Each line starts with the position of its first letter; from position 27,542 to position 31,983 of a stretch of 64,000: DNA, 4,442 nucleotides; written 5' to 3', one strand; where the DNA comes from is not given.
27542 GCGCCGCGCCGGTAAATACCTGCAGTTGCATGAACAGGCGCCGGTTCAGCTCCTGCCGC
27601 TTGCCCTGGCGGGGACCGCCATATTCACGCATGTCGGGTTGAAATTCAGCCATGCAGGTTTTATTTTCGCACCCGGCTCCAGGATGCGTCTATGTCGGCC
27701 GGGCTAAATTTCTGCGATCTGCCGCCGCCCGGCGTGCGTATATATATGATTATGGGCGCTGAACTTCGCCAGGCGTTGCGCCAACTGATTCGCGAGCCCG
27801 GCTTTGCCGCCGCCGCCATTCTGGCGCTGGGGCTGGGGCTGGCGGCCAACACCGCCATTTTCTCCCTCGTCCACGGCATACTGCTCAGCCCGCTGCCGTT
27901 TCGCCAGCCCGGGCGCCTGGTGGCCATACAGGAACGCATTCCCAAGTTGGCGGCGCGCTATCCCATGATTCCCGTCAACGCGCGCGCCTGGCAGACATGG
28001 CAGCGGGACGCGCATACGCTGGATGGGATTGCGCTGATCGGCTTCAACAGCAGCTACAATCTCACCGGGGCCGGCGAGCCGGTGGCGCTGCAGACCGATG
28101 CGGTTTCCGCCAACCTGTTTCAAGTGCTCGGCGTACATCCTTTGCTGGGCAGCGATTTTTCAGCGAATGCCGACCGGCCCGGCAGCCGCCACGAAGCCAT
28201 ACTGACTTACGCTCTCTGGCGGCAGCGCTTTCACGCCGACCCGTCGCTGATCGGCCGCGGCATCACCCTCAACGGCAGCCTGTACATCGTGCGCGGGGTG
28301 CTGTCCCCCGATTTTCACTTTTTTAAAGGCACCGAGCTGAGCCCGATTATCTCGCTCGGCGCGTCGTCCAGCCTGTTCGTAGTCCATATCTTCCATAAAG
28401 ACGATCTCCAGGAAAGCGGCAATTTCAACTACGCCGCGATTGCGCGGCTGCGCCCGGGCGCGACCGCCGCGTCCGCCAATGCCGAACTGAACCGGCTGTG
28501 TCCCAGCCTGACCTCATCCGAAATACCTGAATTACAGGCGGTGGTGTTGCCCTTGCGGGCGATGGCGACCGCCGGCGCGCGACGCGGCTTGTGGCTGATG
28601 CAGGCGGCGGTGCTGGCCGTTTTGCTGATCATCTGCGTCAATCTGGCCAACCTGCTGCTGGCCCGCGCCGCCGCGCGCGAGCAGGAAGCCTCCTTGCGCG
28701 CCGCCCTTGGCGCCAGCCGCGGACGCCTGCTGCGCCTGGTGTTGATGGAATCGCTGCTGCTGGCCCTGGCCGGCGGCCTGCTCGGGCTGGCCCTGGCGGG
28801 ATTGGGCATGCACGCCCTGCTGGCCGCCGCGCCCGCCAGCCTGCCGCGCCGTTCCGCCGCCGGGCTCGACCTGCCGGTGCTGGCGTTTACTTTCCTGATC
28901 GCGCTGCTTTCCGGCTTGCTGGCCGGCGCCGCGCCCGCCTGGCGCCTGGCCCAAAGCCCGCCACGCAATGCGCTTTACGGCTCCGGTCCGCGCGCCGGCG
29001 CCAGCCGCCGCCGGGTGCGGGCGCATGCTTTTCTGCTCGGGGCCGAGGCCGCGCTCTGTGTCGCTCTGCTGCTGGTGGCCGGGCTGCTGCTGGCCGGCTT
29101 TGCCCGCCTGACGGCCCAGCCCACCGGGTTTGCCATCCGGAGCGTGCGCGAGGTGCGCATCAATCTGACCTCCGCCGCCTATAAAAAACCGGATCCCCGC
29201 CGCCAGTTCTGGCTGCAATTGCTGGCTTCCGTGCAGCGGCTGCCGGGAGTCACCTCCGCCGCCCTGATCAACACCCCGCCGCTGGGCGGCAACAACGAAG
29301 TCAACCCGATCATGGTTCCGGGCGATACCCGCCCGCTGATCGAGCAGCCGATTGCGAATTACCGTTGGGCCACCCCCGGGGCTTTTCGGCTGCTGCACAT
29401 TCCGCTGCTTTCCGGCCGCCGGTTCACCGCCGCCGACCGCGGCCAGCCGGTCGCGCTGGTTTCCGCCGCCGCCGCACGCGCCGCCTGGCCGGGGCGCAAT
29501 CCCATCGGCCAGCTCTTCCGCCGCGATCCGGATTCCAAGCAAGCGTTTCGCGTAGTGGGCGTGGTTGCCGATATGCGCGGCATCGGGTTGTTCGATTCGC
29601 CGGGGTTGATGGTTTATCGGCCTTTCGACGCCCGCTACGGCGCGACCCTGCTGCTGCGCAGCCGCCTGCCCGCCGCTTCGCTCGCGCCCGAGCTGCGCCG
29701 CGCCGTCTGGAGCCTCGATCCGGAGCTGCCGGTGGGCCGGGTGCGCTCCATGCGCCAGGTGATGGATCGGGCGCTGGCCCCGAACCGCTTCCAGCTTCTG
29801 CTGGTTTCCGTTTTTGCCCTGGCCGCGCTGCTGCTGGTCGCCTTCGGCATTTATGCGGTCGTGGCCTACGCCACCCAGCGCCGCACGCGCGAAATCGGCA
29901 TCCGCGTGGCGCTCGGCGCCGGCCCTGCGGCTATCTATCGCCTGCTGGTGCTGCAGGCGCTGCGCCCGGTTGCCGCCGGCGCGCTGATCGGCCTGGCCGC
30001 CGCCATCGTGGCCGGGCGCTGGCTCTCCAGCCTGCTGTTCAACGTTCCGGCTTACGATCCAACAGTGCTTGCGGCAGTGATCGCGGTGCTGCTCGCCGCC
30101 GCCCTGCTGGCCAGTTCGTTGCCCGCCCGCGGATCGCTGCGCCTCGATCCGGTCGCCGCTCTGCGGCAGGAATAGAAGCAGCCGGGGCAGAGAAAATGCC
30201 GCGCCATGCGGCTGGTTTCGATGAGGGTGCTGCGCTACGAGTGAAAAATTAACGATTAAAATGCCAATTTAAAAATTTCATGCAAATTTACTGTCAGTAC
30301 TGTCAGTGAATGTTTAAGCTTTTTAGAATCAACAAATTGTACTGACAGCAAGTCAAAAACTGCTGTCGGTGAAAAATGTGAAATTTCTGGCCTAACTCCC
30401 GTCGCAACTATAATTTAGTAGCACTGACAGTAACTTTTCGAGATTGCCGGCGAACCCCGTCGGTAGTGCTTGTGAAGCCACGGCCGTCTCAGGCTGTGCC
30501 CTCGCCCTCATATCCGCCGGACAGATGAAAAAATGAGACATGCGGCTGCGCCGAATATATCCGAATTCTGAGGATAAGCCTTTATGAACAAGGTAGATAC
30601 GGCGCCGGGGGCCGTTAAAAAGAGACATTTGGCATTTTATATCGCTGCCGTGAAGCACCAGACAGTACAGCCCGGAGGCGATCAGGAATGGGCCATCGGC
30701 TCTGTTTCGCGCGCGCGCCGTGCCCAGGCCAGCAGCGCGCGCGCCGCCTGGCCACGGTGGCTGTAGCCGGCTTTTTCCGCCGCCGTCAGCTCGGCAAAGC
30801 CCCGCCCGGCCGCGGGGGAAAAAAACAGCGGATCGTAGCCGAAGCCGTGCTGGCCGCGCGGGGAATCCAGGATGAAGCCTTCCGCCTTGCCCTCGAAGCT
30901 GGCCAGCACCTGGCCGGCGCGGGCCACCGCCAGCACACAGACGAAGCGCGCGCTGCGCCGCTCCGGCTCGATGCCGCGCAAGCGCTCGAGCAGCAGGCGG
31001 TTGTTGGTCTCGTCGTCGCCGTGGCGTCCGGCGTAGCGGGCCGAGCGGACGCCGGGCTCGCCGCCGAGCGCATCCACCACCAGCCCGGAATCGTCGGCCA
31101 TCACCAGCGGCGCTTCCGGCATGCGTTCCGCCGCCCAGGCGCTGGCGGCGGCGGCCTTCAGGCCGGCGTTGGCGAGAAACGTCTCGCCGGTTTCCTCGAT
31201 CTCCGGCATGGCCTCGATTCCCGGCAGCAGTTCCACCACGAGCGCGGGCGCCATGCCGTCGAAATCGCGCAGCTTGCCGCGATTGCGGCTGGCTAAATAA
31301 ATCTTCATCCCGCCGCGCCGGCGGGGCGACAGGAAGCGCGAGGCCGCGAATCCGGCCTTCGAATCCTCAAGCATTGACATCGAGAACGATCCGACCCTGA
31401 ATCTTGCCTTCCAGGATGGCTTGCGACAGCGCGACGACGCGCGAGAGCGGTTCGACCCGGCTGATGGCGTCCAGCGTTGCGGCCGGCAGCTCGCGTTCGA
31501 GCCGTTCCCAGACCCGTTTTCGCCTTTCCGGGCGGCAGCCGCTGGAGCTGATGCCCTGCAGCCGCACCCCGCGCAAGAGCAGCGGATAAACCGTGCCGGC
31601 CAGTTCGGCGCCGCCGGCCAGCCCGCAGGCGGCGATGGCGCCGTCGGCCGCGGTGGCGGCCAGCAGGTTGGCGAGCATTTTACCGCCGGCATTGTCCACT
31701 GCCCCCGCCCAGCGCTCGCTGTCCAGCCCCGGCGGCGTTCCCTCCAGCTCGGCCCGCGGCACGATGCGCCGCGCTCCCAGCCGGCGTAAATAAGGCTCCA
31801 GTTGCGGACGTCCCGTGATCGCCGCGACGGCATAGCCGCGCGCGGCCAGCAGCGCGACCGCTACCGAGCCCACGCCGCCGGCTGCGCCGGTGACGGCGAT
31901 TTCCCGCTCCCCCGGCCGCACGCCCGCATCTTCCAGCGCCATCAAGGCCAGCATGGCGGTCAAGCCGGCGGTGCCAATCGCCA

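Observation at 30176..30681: AT-rich 0.5-kb gap between convergent genes carrying an array of the palindromic 9-mer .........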

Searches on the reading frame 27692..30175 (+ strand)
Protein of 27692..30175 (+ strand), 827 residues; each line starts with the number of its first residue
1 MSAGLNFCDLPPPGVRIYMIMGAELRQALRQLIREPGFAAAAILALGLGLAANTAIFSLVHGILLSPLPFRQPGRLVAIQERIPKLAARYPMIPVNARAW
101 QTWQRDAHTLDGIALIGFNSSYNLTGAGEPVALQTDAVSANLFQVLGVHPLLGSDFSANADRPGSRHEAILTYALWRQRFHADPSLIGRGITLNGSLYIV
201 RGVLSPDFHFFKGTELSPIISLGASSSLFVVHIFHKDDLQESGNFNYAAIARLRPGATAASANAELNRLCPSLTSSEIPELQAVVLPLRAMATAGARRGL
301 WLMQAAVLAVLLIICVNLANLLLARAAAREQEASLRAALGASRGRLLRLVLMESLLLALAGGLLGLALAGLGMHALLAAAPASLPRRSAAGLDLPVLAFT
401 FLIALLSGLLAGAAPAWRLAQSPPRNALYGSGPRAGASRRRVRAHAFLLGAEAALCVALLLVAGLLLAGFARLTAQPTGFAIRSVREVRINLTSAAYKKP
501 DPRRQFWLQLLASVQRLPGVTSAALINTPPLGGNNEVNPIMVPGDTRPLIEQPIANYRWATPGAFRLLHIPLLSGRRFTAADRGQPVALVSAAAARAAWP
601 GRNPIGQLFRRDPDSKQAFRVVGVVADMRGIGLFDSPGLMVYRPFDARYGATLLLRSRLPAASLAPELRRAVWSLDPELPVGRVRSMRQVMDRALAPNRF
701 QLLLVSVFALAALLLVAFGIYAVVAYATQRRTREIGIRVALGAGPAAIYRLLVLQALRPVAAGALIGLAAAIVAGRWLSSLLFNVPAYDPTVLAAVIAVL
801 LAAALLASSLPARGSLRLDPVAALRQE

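Call 8: search_protein_families(library=ncbifam, proteins=[window:27692-30175:+], max_evalue=0.01)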
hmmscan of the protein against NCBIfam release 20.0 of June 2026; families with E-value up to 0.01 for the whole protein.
window:27692-30175:+ (827 aa): 3 families
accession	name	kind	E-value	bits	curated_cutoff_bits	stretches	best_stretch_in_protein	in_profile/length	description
TIGR03434.1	ADOP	subfamily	5.5e-235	782.2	622.3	1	23-827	3-803/803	ADOP family duplicated permease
NF007826.0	PRK10535.1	equivalog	5.6e-15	54.6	966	2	700-827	521-648/648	macrolide ABC transporter ATP-binding protein/permease MacB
NF038008.1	ABC_perm_DarB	equivalog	0.00037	18.5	700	0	291-372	264-345/777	darobactin export ABC transporter permease subunit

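Call 11: find_encoding_contigs(protein=window:27692-30175:+, flank=10000, max_places=6)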
Protein window:27692-30175:+ (827 aa): 2 contigs read that carry it; 1 place shown.
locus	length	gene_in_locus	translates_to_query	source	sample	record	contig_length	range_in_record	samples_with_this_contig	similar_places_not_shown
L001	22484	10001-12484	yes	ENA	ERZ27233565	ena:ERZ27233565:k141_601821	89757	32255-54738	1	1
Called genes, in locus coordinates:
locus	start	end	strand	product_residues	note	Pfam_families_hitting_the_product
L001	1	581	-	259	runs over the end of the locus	PF01925:TauE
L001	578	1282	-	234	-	PF09844:DUF2071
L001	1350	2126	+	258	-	PF03167:UDG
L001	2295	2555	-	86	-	PF12797:Fer4_2 (faint), PF12837:Fer4_6 (faint), PF13237:Fer4_10 (faint), PF14697:Fer4_21 (faint), PF12800:Fer4_4 (faint), PF12838:Fer4_7, PF13187:Fer4_9, PF00037:Fer4, +2 more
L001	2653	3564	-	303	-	PF01522:Polysacc_deac_1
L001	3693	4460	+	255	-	PF00106:adh_short, PF08659:KR (faint), PF13561:adh_short_C2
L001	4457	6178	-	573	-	PF02366:PMT, PF13231:PMT_2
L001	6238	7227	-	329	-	PF03279:Lip_A_acyltrans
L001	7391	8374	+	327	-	PF03446:NAD_binding_2, PF00393:6PGD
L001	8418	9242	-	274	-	PF00730:HhH-GPD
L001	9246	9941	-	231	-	PF06778:Chlor_dismutase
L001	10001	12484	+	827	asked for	PF12704:MacB_PCD, PF02687:FtsX, PF12704:MacB_PCD, PF02687:FtsX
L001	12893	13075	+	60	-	-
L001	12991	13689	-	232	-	PF01725:Ham1p_like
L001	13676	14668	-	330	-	PF08240:ADH_N, PF00107:ADH_zinc_N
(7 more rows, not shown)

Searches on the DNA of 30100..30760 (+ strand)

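Call 17: search_rna_families(source=window, start=30100, end=30760, threshold=evalue, max_evalue=10)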
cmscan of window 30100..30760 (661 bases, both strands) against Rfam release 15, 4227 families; matches with E-value up to 10: 4.
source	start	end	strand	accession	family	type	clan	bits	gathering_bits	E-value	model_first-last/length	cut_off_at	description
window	30296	30365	+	RF03236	mir-1206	Gene; miRNA;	-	14.5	70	8.7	1-58/58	no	mir-1206 microRNA precursor family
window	30416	30465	+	RF03149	RAGATH-12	Gene; sRNA;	-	13.6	75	6.6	1-78/78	no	RAGATH-12 RNA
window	30272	30388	+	RF04127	MIR8007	Gene; miRNA;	-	13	195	9.4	61-164/226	no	MIR8007 microRNA precursor family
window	30279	30308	-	RF03012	Mu-gpT-DE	Gene; sRNA;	-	12.8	49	5.6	1-53/53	no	Mu-gpT-DE RNA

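Call 28: search_dna_similar(query=window:30176-30681:+, collection=plasmids, mode=distant, max_evalue=1)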
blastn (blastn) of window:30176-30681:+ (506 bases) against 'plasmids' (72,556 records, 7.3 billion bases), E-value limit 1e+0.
Records with a match: 1; places in all: 1; records where one place covers at least 80% of the query: 0.
Best place of each record, by identity: 80-90% 1.
By first word of the organism name: Cyanobacterium 1.
By predicted mobility (MOB-suite, as given by PLSDB): mobilizable 1.
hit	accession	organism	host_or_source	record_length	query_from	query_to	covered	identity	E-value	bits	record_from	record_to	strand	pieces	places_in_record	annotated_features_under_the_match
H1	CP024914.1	Cyanobacterium sp. HL-69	cell culture,enrichment cultures from ...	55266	68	115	9%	81.3%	5e-1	44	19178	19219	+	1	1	none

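Call 29: search_dna_similar(query=window:30176-30681:+, collection=phages, mode=distant, max_evalue=1)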
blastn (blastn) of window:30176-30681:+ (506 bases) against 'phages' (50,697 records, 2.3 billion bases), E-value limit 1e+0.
No match.

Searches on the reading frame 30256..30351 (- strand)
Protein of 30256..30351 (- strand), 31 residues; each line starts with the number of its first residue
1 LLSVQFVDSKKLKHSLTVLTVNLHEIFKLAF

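Call 66: search_protein_families(library=phrogs, proteins=[window:30256-30351:-], max_evalue=1)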
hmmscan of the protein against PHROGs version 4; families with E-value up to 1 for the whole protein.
window:30256-30351:- (31 aa): 0 families

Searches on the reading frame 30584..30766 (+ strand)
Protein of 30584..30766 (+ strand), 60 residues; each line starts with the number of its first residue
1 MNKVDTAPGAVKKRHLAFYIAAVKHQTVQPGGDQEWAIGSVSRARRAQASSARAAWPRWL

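Call 8: search_protein_families(library=ncbifam, proteins=[window:30584-30766:+], max_evalue=0.01)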
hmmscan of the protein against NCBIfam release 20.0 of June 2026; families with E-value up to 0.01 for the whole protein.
window:30584-30766:+ (60 aa): 0 families

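Call 66: search_protein_families(library=phrogs, proteins=[window:30584-30766:+], max_evalue=1)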
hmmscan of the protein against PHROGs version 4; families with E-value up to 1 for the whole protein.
window:30584-30766:+ (60 aa): 0 families

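Call 86: search_protein_representatives(protein=window:30584-30766:+)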
Query: 60 residues. Proteins with E-value up to 0.001 (for the whole library): 1; up to 1e-10: 1; up to 1e-30: 1. The best 1 are listed.
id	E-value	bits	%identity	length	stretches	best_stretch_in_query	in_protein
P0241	6.5e-33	126.9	100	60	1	1-60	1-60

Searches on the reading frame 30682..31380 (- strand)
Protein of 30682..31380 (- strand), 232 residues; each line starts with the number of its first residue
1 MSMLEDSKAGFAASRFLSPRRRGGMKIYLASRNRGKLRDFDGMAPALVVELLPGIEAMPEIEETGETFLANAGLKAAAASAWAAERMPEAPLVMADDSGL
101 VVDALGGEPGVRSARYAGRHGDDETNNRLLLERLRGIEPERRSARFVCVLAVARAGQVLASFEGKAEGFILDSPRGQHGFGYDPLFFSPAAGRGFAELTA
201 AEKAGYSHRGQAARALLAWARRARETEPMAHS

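Call 18: find_homologous_proteins(query=window:30682-31380:-, max_evalue=1e-30)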
Query window:30682-31380:- (232 aa): 7410 proteins with E <= 1e-30 among 8000 candidates; the best 120 are listed.
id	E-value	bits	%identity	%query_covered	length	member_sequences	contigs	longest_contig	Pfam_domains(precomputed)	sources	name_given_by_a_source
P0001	1.1e-144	498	100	100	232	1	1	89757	PF01725.22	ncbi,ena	-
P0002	5.8e-93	329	78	86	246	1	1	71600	PF01725.22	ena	-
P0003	6.8e-92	325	77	88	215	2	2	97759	PF01725.22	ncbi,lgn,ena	-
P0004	4.7e-71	257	68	85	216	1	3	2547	PF01725.22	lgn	-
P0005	1.9e-69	252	63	85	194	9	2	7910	PF01725.22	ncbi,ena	-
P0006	1.9e-68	248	62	86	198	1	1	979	PF01725.22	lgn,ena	-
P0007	2.8e-68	248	63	86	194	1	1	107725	PF01725.22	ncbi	-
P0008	3.1e-68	248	62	84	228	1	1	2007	PF01725.22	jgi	jgi:XTP/dITP diphosphohydrolase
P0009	1.6e-67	245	62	85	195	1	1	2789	PF01725.22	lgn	-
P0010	2.4e-67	245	62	85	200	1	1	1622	PF01725.22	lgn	-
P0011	5.1e-67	244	62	86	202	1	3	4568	PF01725.22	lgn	-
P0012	6.5e-67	243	65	87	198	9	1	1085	PF01725.22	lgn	-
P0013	8.9e-67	243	63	87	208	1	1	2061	PF01725.22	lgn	-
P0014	9.8e-67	243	63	85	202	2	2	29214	PF01725.22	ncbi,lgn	ncbi:MAG: RdgB/HAM1 family non-canonical purine NTP pyrophosphatase [Terriglobales bacterium]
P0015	1.0e-66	243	62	86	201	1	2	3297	PF01725.22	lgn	-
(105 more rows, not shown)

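Call 19: find_encoding_contigs(protein=P0002, flank=6000, max_places=3)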
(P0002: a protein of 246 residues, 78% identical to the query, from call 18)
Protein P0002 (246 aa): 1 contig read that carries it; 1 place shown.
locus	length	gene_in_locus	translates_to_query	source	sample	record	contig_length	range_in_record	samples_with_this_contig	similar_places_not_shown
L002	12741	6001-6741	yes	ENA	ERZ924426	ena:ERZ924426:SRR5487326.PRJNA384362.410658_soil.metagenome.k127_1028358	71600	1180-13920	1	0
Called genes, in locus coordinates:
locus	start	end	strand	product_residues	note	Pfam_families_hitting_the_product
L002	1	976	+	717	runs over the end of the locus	?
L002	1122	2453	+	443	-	PF02403:Seryl_tRNA_N, PF00587:tRNA-synt_2b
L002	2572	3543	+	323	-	-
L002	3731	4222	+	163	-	PF00578:AhpC-TSA, PF08534:Redoxin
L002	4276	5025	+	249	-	PF01138:RNase_PH, PF03725:RNase_PH_C (weak)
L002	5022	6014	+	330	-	PF08240:ADH_N, PF00107:ADH_zinc_N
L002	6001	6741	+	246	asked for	PF01725:Ham1p_like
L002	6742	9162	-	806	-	PF12704:MacB_PCD, PF02687:FtsX, PF12704:MacB_PCD, PF02687:FtsX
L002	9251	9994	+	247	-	PF06778:Chlor_dismutase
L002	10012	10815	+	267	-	PF00730:HhH-GPD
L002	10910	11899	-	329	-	PF03446:NAD_binding_2, PF00393:6PGD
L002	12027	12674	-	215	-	-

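Call 20: find_encoding_contigs(protein=P0003, flank=6000, max_places=3)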
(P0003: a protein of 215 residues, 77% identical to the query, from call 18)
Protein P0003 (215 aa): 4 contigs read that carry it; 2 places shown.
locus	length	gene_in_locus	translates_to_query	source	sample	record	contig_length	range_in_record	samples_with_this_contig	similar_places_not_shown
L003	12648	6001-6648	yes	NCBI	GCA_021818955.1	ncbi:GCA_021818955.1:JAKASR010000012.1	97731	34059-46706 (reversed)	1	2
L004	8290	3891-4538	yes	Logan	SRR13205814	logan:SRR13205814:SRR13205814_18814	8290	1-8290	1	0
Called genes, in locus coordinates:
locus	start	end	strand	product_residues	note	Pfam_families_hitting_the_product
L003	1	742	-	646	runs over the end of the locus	PF10101:DUF2339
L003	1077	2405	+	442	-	PF02403:Seryl_tRNA_N, PF00587:tRNA-synt_2b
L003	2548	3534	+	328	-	-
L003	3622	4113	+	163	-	PF00578:AhpC-TSA, PF08534:Redoxin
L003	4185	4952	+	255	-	PF01138:RNase_PH, PF03725:RNase_PH_C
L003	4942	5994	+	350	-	PF08240:ADH_N, PF00107:ADH_zinc_N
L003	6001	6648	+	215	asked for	PF01725:Ham1p_like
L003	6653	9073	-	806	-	PF12704:MacB_PCD, PF02687:FtsX, PF12704:MacB_PCD, PF02687:FtsX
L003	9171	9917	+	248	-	PF06778:Chlor_dismutase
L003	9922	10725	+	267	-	PF00730:HhH-GPD, PF00633:HHH (weak)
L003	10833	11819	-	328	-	PF03446:NAD_binding_2, PF00393:6PGD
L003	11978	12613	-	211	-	-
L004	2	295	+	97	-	?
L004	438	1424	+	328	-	-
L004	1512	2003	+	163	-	PF00578:AhpC-TSA, PF08534:Redoxin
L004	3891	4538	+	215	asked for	PF01725:Ham1p_like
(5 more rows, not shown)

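Call 81: find_encoding_contigs(protein=P0007, flank=3000, max_places=2)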
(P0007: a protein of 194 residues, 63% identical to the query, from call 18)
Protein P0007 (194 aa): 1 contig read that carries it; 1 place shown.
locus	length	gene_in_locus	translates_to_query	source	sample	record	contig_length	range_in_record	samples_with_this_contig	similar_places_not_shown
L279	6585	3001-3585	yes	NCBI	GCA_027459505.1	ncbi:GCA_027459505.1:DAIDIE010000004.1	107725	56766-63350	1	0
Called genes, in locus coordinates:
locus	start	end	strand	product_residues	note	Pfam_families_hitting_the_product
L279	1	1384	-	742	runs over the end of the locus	PF00512:HisKA (weak), PF02518:HATPase_c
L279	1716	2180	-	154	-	PF13183:Fer4_8 (faint), PF14697:Fer4_21 (faint), PF12797:Fer4_2 (faint), PF13237:Fer4_10, PF12837:Fer4_6 (faint), PF12838:Fer4_7, PF13187:Fer4_9, PF00037:Fer4, +1 more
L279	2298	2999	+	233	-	PF01138:RNase_PH, PF03725:RNase_PH_C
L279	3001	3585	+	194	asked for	PF01725:Ham1p_like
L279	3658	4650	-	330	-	PF00578:AhpC-TSA, PF08534:Redoxin, PF17991:Thioredoxin_10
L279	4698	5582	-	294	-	-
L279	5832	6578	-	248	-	PF13490:zf-HC2 (weak)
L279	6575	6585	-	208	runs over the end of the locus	PF04542:Sigma70_r2, PF08281:Sigma70_r4_2, PF04545:Sigma70_r4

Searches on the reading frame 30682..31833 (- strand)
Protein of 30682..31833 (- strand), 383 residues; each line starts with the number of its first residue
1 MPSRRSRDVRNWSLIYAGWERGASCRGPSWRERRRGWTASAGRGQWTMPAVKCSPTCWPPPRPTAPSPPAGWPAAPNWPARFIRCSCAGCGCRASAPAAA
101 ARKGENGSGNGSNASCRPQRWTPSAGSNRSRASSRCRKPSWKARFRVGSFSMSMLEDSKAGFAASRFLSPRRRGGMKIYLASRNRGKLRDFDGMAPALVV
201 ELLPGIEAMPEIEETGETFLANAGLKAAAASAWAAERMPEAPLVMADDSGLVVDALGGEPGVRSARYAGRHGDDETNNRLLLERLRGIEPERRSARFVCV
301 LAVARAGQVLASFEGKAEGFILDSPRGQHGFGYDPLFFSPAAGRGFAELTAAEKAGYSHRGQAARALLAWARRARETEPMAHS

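Call 8: search_protein_families(library=ncbifam, proteins=[window:30682-31833:-], max_evalue=0.01)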
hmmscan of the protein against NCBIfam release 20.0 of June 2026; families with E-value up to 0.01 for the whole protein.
window:30682-31833:- (383 aa): 8 families
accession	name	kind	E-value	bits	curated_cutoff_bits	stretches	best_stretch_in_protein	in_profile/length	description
NF011397.0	PRK14822.1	equivalog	1.2e-59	201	234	1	177-371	3-193/201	XTP/dITP diphosphatase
TIGR00042.1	TIGR00042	equivalog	3.5e-43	147.1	145.35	1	177-370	1-182/184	RdgB/HAM1 family non-canonical purine NTP pyrophosphatase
NF002698.0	PRK02491.1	equivalog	7e-43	146.9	301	1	159-368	110-317/328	nucleoside-triphosphate diphosphatase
NF011398.0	PRK14823.1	equivalog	4.2e-36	124.6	272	1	176-370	1-187/191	non-canonical purine NTP diphosphatase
NF011401.0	PRK14826.1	equivalog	1.3e-35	122.8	268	1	176-370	9-215/226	putative deoxyribonucleotide triphosphate pyrophosphatase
NF011399.0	PRK14824.1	subfamily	4.2e-34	117.7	267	1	176-370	3-199/206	putative deoxyribonucleotide triphosphate pyrophosphatase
NF011396.0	PRK14821.1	equivalog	2.4e-24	85.9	203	1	176-373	1-182/185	XTP/dITP diphosphatase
NF011400.0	PRK14825.1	equivalog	1.9e-18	66.9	246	1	211-364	35-187/199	putative deoxyribonucleotide triphosphate pyrophosphatase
